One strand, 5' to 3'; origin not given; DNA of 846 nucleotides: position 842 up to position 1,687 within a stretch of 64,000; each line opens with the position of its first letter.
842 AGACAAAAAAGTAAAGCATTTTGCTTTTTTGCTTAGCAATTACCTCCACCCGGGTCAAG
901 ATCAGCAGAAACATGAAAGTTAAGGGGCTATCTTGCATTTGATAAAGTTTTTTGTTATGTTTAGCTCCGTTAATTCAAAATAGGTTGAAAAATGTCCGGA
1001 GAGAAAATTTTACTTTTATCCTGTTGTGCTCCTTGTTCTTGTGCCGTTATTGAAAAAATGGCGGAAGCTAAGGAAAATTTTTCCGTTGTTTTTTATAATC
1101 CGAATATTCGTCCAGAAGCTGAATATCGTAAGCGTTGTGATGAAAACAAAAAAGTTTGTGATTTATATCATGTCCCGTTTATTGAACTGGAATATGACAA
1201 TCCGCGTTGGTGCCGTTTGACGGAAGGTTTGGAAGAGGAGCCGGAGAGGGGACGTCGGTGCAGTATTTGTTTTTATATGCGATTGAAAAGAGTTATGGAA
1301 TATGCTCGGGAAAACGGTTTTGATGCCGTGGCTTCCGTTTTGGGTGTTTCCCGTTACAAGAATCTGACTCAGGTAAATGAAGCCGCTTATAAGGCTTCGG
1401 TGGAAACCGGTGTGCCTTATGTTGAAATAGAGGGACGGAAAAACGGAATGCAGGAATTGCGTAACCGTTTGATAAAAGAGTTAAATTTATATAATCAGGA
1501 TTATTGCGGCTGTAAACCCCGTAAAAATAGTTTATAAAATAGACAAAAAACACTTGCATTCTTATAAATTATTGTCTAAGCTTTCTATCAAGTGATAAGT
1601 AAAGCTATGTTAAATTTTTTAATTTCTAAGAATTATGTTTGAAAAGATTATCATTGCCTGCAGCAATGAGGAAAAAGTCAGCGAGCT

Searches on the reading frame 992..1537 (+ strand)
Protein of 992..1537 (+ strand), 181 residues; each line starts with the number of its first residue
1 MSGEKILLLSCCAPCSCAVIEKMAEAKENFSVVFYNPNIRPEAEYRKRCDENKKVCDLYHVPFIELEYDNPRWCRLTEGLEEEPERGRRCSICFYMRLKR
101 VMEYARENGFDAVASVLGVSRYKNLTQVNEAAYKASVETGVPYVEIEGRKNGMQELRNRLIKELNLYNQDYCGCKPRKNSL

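Call 92: find_encoding_contigs(protein=window:992-1537:+, flank=10000, max_places=1)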
Protein window:992-1537:+ (181 aa): 13 contigs read that carry it; 1 place shown.
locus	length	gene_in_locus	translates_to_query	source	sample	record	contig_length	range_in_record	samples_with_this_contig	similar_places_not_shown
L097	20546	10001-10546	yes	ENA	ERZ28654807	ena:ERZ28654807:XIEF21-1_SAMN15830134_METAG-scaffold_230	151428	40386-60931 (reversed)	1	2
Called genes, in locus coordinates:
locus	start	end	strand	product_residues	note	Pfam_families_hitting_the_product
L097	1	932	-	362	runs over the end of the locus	-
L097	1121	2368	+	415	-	-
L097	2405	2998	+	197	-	-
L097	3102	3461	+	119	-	PF02537:CRCB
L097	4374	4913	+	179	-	-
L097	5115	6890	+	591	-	PF01432:Peptidase_M3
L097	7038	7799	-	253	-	-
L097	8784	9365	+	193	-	PF13302:Acetyltransf_3, PF13420:Acetyltransf_4 (weak), PF00583:Acetyltransf_1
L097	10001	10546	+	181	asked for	PF02677:QueH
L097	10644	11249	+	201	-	PF01725:Ham1p_like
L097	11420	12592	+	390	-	PF05193:Peptidase_M16_C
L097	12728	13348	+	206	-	PF01351:RNase_HII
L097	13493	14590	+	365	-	PF01555:N6_N4_Mtase, PF18755:RAMA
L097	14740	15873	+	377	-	PF02541:Ppx-GppA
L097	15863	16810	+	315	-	PF02541:Ppx-GppA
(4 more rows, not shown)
